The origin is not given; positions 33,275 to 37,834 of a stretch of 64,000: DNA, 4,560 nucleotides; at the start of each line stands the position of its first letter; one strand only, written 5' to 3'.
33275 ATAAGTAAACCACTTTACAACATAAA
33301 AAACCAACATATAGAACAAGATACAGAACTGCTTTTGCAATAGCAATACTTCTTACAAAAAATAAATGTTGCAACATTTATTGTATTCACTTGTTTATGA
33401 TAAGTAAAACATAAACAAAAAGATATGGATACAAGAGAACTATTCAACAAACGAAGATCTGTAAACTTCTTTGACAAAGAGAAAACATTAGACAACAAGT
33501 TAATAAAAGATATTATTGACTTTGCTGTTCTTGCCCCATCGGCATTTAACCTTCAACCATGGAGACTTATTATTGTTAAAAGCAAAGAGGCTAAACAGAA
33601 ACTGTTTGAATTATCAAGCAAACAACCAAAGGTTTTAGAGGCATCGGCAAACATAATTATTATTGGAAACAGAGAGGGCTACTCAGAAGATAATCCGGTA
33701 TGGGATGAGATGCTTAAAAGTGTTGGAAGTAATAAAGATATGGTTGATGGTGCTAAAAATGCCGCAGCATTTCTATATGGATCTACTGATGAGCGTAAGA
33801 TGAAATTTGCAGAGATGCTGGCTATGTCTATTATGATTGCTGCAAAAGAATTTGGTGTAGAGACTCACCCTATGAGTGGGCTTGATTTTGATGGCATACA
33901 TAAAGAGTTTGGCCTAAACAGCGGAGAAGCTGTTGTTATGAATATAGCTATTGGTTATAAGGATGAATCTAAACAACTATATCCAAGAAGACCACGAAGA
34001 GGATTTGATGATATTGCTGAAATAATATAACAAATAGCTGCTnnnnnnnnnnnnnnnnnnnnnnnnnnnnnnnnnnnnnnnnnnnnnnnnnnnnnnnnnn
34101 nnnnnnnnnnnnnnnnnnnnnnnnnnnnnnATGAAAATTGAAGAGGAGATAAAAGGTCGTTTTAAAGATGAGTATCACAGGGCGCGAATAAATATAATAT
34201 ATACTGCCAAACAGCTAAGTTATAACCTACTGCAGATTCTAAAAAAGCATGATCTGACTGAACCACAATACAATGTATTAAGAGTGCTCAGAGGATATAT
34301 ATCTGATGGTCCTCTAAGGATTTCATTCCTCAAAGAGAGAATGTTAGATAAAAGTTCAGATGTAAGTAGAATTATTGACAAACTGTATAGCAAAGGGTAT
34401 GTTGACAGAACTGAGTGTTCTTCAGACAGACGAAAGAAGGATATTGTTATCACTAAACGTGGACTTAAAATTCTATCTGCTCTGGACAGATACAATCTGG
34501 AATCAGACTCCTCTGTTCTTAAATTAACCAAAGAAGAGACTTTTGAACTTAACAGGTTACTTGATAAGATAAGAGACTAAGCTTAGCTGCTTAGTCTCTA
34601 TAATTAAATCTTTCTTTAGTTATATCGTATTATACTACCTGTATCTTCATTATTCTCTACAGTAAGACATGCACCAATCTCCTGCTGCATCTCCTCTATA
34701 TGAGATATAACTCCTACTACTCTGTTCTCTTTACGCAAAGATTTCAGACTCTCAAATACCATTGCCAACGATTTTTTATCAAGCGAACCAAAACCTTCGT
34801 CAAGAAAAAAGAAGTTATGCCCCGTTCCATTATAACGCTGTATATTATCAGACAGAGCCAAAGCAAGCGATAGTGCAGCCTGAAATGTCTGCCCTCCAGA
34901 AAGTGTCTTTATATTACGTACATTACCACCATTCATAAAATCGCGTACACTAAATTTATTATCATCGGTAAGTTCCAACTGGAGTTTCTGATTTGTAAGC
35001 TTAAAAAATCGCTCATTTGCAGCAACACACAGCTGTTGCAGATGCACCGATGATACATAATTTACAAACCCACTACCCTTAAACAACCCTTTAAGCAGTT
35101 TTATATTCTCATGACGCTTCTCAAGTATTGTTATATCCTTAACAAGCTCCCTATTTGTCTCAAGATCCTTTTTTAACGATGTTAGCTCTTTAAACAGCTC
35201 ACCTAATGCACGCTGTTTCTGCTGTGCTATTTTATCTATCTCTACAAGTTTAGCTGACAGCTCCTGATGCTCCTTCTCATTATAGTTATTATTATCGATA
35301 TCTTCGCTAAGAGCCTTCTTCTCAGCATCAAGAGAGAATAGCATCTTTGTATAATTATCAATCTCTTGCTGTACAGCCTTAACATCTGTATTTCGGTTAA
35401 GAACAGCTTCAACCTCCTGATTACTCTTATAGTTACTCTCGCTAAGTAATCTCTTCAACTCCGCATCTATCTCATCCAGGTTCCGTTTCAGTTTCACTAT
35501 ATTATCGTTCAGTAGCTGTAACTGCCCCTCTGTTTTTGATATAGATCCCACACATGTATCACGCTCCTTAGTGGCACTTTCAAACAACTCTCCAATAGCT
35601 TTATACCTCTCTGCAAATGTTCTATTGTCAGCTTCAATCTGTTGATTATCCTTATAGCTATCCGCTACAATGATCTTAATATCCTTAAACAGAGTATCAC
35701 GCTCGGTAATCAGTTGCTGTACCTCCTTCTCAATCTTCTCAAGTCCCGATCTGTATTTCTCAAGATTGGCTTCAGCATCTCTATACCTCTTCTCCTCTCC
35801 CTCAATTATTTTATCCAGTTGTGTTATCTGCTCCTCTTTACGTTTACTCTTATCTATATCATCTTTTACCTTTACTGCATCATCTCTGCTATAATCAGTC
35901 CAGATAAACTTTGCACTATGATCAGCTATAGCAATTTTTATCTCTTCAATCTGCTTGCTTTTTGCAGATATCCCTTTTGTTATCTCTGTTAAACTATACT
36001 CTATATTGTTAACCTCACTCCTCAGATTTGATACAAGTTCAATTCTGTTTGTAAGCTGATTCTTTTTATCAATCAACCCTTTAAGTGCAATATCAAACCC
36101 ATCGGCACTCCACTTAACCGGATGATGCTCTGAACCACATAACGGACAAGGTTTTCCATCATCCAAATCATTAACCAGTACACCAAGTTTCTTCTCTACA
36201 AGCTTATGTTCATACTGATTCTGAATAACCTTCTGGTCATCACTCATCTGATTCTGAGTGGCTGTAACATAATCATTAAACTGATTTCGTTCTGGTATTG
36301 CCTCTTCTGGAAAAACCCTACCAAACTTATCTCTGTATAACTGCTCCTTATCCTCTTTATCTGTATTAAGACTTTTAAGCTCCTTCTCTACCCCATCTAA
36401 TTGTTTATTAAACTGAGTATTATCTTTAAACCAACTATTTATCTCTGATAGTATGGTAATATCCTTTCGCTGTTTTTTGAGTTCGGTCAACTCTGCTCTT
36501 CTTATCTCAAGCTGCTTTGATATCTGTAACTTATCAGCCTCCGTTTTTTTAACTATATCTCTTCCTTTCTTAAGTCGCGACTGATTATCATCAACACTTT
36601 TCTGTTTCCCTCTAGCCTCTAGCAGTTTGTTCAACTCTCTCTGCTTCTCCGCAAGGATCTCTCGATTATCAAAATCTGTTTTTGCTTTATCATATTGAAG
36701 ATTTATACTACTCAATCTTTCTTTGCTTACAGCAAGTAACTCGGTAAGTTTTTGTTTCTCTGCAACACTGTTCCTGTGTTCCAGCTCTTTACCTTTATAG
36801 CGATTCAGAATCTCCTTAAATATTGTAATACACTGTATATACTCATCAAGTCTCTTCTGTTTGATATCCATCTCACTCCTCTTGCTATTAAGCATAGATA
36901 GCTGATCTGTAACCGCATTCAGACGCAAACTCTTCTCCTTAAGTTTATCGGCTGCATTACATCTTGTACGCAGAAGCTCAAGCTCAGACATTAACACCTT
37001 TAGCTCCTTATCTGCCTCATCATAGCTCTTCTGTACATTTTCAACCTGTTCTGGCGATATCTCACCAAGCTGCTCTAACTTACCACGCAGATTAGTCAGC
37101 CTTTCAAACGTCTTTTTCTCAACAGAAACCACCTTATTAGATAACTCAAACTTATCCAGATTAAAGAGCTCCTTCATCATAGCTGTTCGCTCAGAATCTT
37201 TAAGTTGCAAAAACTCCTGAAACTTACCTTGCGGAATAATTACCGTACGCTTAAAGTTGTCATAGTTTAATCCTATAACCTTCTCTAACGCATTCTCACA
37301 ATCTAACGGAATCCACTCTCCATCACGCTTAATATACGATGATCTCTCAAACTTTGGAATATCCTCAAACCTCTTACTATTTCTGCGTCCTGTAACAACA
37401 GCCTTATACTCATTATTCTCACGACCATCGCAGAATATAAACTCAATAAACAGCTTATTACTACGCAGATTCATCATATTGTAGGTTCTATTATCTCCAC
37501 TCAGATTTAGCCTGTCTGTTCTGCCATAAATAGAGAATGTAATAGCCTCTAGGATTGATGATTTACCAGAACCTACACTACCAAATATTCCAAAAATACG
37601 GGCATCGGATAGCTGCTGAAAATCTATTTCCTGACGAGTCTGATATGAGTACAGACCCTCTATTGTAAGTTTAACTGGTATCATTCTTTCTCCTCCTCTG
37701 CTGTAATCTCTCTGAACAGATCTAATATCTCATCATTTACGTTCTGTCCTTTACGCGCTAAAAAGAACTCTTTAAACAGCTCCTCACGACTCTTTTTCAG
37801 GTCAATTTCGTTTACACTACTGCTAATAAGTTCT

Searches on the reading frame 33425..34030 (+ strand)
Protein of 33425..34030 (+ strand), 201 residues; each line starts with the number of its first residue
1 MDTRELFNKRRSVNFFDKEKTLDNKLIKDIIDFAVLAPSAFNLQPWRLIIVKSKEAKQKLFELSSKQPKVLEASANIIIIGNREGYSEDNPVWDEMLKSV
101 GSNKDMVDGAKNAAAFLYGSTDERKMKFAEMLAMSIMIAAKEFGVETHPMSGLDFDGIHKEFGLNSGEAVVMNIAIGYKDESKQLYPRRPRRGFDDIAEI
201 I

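Call 7: search_protein_families(library=pfam, proteins=[window:33425-34030:+])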
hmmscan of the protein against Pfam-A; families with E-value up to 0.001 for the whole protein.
window:33425-34030:+ (201 aa): 2 families
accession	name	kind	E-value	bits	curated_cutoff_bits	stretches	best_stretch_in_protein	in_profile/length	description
PF00881.29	Nitroreductase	-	7.9e-24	85.1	23.5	1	9-178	3-167/167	Nitroreductase family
PF14512.11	TM1586_NiRdase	-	1.4e-08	35.1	27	1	10-57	142-190/215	Putative TM nitroreductase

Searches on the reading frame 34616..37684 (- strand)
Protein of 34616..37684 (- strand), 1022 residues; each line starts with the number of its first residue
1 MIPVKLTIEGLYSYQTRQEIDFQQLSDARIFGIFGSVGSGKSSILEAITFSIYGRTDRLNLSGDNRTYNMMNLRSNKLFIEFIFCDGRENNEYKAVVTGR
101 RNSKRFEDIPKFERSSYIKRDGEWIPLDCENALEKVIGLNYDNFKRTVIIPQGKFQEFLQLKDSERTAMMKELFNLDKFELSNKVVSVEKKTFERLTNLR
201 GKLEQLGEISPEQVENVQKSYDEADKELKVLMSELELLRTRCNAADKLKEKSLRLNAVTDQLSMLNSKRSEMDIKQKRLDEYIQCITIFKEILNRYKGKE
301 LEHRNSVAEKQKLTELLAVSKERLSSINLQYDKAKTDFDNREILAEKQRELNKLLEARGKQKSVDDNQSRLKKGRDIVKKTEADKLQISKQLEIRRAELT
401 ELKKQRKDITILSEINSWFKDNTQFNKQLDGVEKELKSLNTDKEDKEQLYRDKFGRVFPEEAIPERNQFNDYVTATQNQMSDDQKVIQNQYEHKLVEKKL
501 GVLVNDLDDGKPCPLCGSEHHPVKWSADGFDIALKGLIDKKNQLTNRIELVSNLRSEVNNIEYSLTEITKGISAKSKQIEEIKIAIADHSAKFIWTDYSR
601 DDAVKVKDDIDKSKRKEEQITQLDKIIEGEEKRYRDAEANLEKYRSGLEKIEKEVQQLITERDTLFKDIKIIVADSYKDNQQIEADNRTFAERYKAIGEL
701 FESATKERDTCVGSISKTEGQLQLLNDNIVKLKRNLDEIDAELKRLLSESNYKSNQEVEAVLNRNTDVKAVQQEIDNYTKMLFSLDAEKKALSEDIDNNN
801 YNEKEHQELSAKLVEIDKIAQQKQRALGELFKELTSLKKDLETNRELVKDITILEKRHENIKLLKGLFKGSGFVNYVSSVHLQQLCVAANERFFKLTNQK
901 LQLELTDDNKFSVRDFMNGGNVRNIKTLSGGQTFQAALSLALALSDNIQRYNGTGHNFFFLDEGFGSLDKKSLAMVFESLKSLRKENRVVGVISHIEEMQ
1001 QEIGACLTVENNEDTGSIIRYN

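Call 7: search_protein_families(library=pfam, proteins=[window:34616-37684:-])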
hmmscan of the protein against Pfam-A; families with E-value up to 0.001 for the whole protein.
window:34616-37684:- (1022 aa): 3 families
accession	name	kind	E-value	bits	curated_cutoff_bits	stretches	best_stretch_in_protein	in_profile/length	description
PF13476.12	AAA_23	-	1.8e-15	58.6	27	1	5-267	1-198/201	AAA domain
PF13558.12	SbcC_Walker_B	-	1.1e-08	35.7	27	1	910-981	11-89/90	SbcC/RAD50-like, Walker B motif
PF02463.25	SMC_N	-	0.00037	20.4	40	1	5-52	4-48/220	RecF/RecN/SMC N terminal domain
